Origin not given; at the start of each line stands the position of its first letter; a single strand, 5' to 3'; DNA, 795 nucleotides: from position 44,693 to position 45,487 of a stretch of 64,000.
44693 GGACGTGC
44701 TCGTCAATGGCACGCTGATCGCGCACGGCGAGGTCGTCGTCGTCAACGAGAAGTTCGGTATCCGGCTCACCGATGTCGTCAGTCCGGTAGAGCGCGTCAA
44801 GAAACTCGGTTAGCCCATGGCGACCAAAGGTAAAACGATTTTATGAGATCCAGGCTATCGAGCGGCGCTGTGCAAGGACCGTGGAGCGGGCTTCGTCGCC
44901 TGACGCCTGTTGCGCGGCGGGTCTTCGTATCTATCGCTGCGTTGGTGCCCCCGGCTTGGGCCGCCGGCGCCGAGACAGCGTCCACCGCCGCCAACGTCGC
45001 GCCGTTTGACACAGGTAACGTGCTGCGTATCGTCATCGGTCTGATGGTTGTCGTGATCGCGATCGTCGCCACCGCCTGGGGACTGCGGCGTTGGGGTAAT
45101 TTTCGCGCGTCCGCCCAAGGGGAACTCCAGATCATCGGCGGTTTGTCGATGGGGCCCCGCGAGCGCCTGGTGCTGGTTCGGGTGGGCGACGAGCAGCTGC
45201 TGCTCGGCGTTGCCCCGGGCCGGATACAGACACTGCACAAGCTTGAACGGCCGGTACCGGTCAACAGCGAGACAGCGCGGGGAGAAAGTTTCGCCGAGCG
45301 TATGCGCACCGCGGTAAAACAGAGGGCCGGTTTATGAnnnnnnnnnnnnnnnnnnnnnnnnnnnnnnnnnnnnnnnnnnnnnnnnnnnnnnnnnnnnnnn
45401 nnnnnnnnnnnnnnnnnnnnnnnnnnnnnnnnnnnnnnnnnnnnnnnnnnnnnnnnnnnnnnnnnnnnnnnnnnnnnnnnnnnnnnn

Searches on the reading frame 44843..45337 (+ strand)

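Call 24: search_protein_families(library=pfam, proteins=[window:44843-45337:+], max_evalue=0.00001)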
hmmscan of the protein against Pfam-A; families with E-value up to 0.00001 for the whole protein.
window:44843-45337:+ (164 aa): 1 family
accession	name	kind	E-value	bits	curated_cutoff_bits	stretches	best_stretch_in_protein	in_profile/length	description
PF04347.18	FliO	-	7.5e-21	74.5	22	1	79-158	1-90/91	Flagellar biosynthesis protein, FliO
